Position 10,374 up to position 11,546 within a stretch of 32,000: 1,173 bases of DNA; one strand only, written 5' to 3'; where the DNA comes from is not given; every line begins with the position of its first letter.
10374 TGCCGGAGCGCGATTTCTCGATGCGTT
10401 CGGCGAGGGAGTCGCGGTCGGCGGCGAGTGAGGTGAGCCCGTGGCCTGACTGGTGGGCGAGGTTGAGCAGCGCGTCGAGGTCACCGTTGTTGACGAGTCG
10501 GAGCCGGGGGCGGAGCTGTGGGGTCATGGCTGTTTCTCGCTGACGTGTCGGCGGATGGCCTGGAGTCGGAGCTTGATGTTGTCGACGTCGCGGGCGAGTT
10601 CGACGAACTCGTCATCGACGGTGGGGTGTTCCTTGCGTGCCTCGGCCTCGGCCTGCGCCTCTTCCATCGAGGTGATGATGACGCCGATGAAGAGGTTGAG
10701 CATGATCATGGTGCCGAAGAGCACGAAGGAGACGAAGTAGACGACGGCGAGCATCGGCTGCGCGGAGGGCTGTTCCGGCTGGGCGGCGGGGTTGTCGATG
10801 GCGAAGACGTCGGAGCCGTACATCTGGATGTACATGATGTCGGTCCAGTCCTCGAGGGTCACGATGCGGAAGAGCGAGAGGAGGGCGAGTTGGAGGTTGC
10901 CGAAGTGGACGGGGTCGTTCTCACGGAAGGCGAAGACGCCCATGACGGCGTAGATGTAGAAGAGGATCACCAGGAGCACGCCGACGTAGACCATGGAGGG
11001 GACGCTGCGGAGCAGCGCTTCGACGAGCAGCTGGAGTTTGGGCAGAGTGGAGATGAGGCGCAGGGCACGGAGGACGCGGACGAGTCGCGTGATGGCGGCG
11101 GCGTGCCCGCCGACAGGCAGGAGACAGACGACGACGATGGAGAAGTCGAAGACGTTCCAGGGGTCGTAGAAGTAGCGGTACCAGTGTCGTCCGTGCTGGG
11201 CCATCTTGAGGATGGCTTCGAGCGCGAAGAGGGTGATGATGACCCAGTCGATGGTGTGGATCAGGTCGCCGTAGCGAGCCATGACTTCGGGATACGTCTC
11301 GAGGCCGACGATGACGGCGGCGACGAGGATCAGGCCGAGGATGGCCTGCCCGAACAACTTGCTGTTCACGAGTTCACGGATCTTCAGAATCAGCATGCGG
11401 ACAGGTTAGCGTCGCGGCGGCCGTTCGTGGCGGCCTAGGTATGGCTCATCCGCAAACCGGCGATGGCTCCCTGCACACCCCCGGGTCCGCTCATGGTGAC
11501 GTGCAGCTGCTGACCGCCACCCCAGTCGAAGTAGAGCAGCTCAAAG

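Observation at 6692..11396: Voltage-gated cation channel translationally coupled to an astA-astD-astB arginine catabolic operon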

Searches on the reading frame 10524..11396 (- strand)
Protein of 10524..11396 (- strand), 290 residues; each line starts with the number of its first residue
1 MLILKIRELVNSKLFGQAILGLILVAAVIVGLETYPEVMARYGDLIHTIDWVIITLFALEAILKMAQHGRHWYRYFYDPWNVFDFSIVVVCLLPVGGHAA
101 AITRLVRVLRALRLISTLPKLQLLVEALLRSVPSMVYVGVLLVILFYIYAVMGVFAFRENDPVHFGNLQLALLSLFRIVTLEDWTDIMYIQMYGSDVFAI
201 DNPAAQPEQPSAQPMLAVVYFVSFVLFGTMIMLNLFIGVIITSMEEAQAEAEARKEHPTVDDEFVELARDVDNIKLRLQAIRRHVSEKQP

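Call 3: search_protein_families(library=pfam, proteins=[window:10524-11396:-])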
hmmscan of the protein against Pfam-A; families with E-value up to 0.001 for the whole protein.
window:10524-11396:- (290 aa): 2 families
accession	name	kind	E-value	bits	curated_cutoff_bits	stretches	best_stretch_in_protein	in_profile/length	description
PF00520.37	Ion_trans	-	1.7e-48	165.4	25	1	13-251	2-240/241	Ion transport protein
PF08016.18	PKD_channel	-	1.7e-14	54.3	22.4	1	101-246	101-224/225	Polycystin cation channel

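Call 4: search_protein_families(library=ncbifam, proteins=[window:10524-11396:-])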
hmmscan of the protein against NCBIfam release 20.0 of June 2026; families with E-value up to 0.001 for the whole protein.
window:10524-11396:- (290 aa): 0 families

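Call 10: find_homologous_proteins(query=window:10524-11396:-)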
Query window:10524-11396:- (290 aa): 5901 proteins with E <= 0.001 among 8000 candidates; the best 120 are listed.
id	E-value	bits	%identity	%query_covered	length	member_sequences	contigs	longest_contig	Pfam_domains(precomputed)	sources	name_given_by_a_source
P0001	3.6e-183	625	100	100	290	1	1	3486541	PF08016.19,PF00520.38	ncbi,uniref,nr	ncbi:ion transporter [Mucisphaera calidilacus]|uniref:Ion transport protein n=1 Tax=Mucisphaera cali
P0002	3.6e-138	478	74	100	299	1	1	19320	PF08016.19,PF00520.38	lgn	-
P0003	4.4e-132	458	72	100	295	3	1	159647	PF08016.19,PF00520.38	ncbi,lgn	ncbi:MAG: ion transporter [Phycisphaeraceae bacterium]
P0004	1.1e-127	443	71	100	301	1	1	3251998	PF08016.19,PF00520.38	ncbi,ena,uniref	ncbi:ion transporter [Mucisphaera sp.]|uniref:ion transporter n=1 Tax=Mucisphaera sp. TaxID=2913024 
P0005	1.9e-118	413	65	96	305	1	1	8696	PF08016.19,PF00520.38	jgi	jgi:voltage-gated sodium channel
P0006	3.4e-117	409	64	96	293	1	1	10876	PF08016.19,PF00520.38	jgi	-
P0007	4.5e-117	409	63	97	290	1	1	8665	PF08016.19,PF00520.38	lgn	-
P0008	1.2e-116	407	65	96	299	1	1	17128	PF08016.19,PF00520.38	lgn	-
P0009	4.2e-116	405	66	96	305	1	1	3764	PF08016.19,PF00520.38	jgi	jgi:voltage-gated sodium channel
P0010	1.6e-115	403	65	94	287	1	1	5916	PF08016.19,PF00520.38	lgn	-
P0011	2.0e-115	403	64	94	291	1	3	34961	PF08016.19,PF00520.38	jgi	jgi:voltage-gated sodium channel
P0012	2.3e-114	400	66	94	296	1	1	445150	PF08016.19,PF00520.38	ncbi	ncbi:MAG: ion transporter [Candidatus Krumholzibacteriia bacterium]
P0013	2.9e-114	399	69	83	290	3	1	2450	PF08016.19,PF00520.38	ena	-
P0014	6.9e-114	398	67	94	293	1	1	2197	PF08016.19,PF00520.38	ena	-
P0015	7.3e-114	398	66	94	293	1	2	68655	PF08016.19,PF00520.38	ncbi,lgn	-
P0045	9.3e-104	365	65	89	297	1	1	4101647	PF08016.19,PF00520.38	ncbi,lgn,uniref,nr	ncbi:ion transporter [Algisphaera agarilytica]|uniref:Voltage-gated sodium channel n=1 Tax=Algisphae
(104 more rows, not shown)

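Call 11: find_encoding_contigs(protein=window:10527-11396:-, flank=10000, max_places=10)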
Protein window:10527-11396:- (290 aa): no gene with exactly this product is on record in the collection.

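Call 12: find_encoding_contigs(protein=P0004, flank=8000, max_places=2)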
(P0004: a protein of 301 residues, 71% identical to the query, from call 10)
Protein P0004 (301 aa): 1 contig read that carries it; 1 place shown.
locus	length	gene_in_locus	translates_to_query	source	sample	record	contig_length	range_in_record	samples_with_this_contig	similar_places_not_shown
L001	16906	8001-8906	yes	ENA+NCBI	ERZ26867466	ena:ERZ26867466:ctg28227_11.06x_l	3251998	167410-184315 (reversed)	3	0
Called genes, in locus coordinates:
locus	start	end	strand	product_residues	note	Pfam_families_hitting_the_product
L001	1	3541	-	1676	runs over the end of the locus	-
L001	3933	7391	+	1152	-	PF10162:G8, PF24606:CEMIP_beta-hel, PF00801:PKD (weak), PF18911:PKD_4, PF05345:He_PIG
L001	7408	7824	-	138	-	-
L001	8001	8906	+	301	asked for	PF00520:Ion_trans, PF08016:PKD_channel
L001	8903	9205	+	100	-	-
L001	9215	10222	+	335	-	PF04958:AstA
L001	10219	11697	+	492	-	PF00171:Aldedh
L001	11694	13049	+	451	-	PF04996:AstB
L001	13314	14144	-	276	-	PF05721:PhyH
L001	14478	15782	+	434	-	PF00657:Lipase_GDSL, PF13472:Lipase_GDSL_2 (weak)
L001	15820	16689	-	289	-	PF00950:ABC-3, PF01032:FecCD (faint)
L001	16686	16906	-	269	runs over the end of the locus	PF00005:ABC_tran, PF13304:AAA_21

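Call 13: find_encoding_contigs(protein=P0003, flank=8000, max_places=2)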
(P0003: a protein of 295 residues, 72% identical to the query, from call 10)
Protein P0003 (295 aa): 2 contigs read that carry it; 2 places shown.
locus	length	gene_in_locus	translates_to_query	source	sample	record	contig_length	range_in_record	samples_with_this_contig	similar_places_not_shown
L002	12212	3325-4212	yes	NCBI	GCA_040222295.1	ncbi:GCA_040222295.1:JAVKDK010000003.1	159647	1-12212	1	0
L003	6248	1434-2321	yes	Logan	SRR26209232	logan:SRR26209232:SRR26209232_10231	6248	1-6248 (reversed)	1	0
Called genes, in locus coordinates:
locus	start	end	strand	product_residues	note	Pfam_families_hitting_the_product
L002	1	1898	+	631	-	PF00801:PKD (weak), PF18911:PKD_4, PF05345:He_PIG (weak), PF07691:PA14 (weak)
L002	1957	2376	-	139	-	-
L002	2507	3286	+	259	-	PF07963:N_methyl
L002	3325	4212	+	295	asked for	PF00520:Ion_trans, PF08016:PKD_channel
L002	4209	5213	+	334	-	PF04958:AstA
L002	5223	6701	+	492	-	PF00171:Aldedh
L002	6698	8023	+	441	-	PF04996:AstB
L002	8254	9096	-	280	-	PF05721:PhyH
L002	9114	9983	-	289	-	PF02311:AraC_binding, PF00165:HTH_AraC (weak), PF12833:HTH_18, PF00165:HTH_AraC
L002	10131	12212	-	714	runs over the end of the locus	PF00149:Metallophos, PF13570:Beta-prop_ACSF4, PF13360:PQQ_2, PF13570:Beta-prop_ACSF4 (weak)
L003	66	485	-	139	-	-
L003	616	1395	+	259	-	PF07963:N_methyl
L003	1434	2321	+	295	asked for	PF00520:Ion_trans, PF08016:PKD_channel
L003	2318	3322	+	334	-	PF04958:AstA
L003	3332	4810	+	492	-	PF00171:Aldedh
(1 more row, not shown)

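Call 14: find_encoding_contigs(protein=P0002, flank=8000, max_places=2)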
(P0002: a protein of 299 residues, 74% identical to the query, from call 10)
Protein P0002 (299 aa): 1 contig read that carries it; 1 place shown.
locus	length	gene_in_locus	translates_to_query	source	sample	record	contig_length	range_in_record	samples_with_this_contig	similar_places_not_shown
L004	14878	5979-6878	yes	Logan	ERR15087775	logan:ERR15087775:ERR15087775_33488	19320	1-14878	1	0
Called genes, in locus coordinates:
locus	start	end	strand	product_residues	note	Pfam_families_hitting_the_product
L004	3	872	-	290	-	?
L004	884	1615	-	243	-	-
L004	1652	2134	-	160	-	PF27226:AF_1845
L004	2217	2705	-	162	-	-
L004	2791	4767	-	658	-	-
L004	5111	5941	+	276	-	PF02405:MlaE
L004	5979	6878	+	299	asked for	PF00520:Ion_trans, PF08016:PKD_channel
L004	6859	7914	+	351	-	PF04958:AstA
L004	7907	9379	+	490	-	PF00171:Aldedh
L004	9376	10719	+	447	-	PF04996:AstB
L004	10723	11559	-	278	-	PF05721:PhyH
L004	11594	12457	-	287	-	PF02311:AraC_binding, PF07883:Cupin_2 (weak), PF12833:HTH_18, PF00165:HTH_AraC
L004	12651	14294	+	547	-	PF00932:LTD, PF00404:Dockerin_1 (weak)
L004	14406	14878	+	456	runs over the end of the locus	PF00932:LTD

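Call 15: find_encoding_contigs(protein=P0045, flank=8000, max_places=2)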
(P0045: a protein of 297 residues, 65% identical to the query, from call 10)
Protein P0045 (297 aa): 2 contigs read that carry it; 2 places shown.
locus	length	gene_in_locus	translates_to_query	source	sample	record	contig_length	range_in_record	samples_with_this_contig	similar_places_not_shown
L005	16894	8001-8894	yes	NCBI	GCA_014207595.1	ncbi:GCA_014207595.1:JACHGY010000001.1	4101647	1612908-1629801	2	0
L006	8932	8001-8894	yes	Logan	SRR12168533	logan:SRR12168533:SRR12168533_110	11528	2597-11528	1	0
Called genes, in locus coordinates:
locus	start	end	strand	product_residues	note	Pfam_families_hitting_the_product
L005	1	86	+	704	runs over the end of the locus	PF07584:BatA, PF13519:VWA_2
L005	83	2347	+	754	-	-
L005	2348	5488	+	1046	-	-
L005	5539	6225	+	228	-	PF13709:DUF4159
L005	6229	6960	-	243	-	-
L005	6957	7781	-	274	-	PF07963:N_methyl (faint)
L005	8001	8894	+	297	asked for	PF00520:Ion_trans, PF08016:PKD_channel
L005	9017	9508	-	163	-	PF00731:AIRC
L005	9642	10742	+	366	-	PF00266:Aminotran_5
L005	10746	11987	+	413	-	PF01979:Amidohydro_1, PF07969:Amidohydro_3 (weak)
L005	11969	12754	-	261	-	PF02625:XdhC_CoxI, PF13478:XdhC_C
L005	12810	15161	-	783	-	PF01315:Ald_Xan_dh_C, PF02738:MoCoBD_1, PF20256:MoCoBD_2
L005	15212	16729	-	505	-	PF00111:Fer2 (faint), PF01799:Fer2_2, PF00941:FAD_binding_5, PF03450:CO_deh_flav_C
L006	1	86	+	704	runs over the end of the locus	PF07584:BatA, PF13519:VWA_2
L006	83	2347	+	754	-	-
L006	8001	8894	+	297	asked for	PF00520:Ion_trans, PF08016:PKD_channel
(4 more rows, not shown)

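Call 17: find_related_loci(query=window:10527-11396:-, collection=genome_contigs, flank=7000)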
Query window:10527-11396:- (290 aa) in genome_contigs; peptide patterns used: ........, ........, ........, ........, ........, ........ (x = any residue, [..] = any of these).
600 stretches matched a pattern (row limit reached: there are more); 504 encode a relative of the query (tblastn E <= 1e-3); the best 80 are kept; 80 distinct loci.
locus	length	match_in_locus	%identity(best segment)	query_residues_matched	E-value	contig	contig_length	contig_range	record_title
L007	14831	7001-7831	66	10-282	2e-120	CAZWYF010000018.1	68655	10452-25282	MAG TPA_asm: uncultured Fibrobacteraceae bacterium isolate SRP332253_co1_58 genome assembly, contig: NODE_378_length_686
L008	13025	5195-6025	61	4-283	7e-113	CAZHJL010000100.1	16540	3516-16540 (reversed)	MAG TPA_asm: uncultured Phycisphaeraceae bacterium isolate binchicken_co17_446 genome assembly, contig: NODE_8380_length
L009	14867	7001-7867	62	5-283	2e-110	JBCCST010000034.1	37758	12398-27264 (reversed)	MAG: Planctomycetota bacterium isolate P01_D01_bin.62 k141_1367612_length_37758_cov_20.9580, whole genome shotgun sequen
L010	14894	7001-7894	61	2-284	5e-110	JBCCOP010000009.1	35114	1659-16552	MAG: Planctomycetota bacterium isolate P01_D01_bin.106 k141_2597670_length_35114_cov_58.5351, whole genome shotgun seque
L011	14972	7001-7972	56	6-288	2e-109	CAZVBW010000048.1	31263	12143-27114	MAG TPA_asm: uncultured Phycisphaeraceae bacterium isolate SRP063590_co1_115 genome assembly, contig: NODE_1294_length_3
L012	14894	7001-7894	60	2-284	3e-108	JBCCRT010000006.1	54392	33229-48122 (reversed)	MAG: Planctomycetota bacterium isolate P01_D01_bin.39 k141_942170_length_54392_cov_103.4704, whole genome shotgun sequen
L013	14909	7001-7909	58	6-289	4e-108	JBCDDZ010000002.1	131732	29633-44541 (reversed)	MAG: Planctomycetota bacterium isolate P01_G01_bin.52 k141_3278508_length_131732_cov_19.8633, whole genome shotgun seque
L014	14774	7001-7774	65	6-257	4e-107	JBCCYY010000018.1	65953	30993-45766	MAG: Planctomycetota bacterium isolate P01_F01_bin.22 k141_165386_length_65953_cov_42.6137, whole genome shotgun sequenc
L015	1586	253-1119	56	8-286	1e-113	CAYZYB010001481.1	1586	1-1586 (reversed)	MAG TPA_asm: uncultured Planctomycetaceae bacterium isolate SRP114822_co2_11 genome assembly, contig: NODE_38385_length_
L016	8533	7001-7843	59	6-283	7e-105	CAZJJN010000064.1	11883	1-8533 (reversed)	MAG TPA_asm: uncultured Phycisphaeraceae bacterium isolate SRP141376_co5_440 genome assembly, contig: NODE_13281_length_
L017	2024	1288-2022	66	5-247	1e-110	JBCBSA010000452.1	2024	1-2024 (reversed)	MAG: Planctomycetota bacterium isolate J06638_12 NODE_452_length_2024_cov_5.727786, whole genome shotgun sequence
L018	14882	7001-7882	58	8-289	2e-104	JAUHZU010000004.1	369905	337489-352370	MAG: Phycisphaerae bacterium isolate 4_bin.8 NODE_27_length_369905_cov_4.662143, whole genome shotgun sequence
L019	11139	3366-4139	64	6-257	2e-104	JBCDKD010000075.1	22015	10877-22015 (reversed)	MAG: Planctomycetota bacterium isolate P01_H01_bin.50 k141_658160_length_22015_cov_21.1997, whole genome shotgun sequenc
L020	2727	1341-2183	62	5-289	2e-107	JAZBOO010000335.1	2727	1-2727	MAG: Candidatus Krumholzibacteriia bacterium isolate bin.63 k117_8266608, whole genome shotgun sequence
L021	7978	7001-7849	59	5-289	6e-104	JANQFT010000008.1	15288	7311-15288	MAG: Phycisphaeraceae bacterium isolate PL23b_bin.16 k99_1922803, whole genome shotgun sequence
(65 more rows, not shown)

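Call 25: find_related_loci(query=window:10527-11396:-, collection=metagenome_contigs, flank=6000)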
Query window:10527-11396:- (290 aa) in metagenome_contigs; peptide patterns used: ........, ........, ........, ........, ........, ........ (x = any residue, [..] = any of these).
575 stretches matched a pattern; 451 encode a relative of the query (tblastn E <= 1e-3); the best 80 are kept; 80 distinct loci.
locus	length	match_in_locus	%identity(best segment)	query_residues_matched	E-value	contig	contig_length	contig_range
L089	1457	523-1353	66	10-282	1e-130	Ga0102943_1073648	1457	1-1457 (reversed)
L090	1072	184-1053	63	5-277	2e-121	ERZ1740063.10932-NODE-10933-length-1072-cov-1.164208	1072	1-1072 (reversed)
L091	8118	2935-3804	59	8-289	2e-103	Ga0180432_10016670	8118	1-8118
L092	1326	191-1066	56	5-289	2e-107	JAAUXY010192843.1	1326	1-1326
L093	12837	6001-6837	55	5-278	5e-99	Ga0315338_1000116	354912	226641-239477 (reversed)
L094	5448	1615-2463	55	8-284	2e-98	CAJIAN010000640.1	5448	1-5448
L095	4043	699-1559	59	6-287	2e-98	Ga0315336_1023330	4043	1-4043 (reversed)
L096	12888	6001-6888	56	5-289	1e-97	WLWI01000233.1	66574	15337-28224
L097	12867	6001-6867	59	6-286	9e-98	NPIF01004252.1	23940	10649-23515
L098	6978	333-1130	56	5-283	8e-95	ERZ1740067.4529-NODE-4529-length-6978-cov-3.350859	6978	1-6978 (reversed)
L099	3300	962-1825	54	5-282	1e-95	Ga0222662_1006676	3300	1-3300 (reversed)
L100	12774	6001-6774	59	6-257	9e-94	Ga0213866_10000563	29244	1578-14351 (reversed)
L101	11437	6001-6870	50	5-282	5e-93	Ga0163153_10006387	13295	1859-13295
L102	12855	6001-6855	55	7-287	9e-92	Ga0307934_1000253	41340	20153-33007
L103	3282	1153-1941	55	31-282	4e-93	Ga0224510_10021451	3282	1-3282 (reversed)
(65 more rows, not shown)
